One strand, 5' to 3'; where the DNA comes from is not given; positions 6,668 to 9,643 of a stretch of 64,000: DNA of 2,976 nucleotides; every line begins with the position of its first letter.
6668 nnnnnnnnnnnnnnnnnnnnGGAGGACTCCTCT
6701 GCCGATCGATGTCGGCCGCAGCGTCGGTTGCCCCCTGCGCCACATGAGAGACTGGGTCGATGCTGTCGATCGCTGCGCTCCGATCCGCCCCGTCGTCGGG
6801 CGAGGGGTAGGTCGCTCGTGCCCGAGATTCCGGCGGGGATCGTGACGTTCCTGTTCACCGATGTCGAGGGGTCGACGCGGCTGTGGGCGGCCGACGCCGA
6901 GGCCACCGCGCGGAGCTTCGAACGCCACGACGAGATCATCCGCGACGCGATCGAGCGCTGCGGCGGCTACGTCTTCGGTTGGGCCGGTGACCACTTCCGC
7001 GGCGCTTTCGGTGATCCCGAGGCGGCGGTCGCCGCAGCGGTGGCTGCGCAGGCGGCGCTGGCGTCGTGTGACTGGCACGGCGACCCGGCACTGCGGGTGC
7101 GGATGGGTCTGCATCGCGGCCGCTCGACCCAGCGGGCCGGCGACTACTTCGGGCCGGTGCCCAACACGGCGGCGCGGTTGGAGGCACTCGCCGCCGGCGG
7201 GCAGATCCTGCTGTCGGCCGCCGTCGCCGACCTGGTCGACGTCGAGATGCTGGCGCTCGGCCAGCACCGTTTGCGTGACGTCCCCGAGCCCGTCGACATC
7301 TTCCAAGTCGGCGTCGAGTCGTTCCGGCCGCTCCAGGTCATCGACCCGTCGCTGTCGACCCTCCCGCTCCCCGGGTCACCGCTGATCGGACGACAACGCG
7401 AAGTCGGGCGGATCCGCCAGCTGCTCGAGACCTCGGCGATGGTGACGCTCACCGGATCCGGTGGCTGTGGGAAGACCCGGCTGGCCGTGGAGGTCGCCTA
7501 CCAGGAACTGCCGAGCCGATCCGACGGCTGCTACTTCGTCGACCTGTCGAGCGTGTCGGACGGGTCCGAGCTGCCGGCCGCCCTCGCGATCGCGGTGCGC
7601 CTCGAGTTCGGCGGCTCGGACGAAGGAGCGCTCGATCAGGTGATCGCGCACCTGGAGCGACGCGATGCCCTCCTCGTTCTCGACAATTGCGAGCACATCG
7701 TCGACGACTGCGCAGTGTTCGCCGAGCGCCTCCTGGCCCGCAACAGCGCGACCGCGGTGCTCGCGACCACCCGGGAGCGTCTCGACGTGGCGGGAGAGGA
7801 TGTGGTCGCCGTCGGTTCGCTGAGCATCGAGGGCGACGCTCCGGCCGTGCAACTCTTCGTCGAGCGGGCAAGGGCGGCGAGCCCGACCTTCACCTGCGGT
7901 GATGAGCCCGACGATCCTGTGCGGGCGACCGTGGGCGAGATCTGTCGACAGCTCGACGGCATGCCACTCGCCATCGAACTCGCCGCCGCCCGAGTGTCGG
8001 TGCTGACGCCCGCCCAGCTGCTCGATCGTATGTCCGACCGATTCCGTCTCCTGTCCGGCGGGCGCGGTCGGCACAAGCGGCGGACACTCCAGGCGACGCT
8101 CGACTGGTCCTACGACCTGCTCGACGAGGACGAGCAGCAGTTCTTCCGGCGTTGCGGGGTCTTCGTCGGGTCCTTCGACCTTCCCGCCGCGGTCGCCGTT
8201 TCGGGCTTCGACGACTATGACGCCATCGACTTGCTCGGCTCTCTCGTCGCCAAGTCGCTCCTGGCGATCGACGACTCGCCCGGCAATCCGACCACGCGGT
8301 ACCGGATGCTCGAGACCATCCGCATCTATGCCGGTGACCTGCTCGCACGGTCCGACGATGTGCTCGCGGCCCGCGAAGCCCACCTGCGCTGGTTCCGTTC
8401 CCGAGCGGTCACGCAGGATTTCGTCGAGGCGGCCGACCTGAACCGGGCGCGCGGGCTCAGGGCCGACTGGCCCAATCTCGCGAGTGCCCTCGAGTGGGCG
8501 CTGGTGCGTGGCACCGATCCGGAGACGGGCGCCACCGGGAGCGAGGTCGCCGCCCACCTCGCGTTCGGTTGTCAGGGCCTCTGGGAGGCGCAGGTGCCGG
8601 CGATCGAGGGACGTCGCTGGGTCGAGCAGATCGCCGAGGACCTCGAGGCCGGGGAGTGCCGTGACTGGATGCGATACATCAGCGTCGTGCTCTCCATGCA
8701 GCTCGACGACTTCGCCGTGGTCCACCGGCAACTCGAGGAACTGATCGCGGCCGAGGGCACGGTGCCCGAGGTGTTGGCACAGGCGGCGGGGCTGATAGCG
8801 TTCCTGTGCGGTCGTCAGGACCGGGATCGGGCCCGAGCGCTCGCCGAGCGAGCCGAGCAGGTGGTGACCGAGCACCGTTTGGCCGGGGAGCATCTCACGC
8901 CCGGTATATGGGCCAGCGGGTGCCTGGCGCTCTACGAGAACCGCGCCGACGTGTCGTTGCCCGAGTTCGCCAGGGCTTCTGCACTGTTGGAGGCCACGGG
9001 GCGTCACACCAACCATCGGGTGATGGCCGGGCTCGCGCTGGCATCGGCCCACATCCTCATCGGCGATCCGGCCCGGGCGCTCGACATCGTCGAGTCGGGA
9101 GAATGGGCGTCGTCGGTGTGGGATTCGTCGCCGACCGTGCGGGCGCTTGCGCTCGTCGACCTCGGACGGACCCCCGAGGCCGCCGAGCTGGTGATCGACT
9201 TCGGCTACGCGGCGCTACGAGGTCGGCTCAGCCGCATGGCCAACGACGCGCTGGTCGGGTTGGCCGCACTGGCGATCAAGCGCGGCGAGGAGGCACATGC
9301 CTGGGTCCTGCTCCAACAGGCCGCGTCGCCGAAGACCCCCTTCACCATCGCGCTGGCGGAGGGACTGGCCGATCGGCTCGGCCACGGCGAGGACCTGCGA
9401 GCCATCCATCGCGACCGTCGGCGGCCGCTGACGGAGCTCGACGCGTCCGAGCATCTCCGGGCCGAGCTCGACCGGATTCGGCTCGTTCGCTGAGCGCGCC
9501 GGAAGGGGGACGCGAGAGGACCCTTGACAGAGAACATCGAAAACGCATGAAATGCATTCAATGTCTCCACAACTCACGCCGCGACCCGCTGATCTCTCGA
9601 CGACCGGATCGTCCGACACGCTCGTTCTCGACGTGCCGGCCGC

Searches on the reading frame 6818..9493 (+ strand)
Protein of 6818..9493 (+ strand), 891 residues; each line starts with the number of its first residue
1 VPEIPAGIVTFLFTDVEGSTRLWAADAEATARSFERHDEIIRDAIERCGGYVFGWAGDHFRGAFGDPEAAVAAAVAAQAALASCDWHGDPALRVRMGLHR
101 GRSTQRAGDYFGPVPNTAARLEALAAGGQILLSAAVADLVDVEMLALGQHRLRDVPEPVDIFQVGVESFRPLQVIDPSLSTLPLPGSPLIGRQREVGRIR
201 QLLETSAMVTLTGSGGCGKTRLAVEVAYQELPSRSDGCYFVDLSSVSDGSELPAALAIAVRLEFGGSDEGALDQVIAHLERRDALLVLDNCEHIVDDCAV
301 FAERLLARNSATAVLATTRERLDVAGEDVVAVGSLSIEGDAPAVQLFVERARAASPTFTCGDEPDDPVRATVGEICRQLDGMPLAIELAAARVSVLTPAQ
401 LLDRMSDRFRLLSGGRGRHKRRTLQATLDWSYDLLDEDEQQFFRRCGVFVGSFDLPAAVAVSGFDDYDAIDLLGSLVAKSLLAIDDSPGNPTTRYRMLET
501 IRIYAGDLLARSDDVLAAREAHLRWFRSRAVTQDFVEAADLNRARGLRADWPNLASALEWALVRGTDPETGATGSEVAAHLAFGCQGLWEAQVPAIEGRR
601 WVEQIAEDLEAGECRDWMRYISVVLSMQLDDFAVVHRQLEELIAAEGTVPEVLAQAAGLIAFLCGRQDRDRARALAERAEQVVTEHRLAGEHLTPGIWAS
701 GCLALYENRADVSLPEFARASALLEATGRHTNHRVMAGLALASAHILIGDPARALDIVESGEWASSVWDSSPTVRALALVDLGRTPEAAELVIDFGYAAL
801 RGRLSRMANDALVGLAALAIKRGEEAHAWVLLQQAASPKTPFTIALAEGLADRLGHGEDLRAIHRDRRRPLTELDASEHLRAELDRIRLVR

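Call 50: search_protein_families(library=pfam, proteins=[window:6818-9493:+], max_evalue=0.001)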
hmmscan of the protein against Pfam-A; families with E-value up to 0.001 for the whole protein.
window:6818-9493:+ (891 aa): 4 families
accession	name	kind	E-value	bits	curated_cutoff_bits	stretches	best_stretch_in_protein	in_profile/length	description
PF00211.25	Guanylate_cyc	-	1.7e-09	38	21.9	1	8-141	8-156/183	Adenylate and Guanylate cyclase catalytic domain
PF13401.12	AAA_22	-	1e-07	32.7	27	1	205-319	4-124/130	AAA domain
PF00931.28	NB-ARC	-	1.6e-06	28.1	23.5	1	199-394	8-206/248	NB-ARC domain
PF20720.3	nSTAND3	-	0.00076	19.6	27.2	0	196-251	7-59/155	Novel STAND NTPase 3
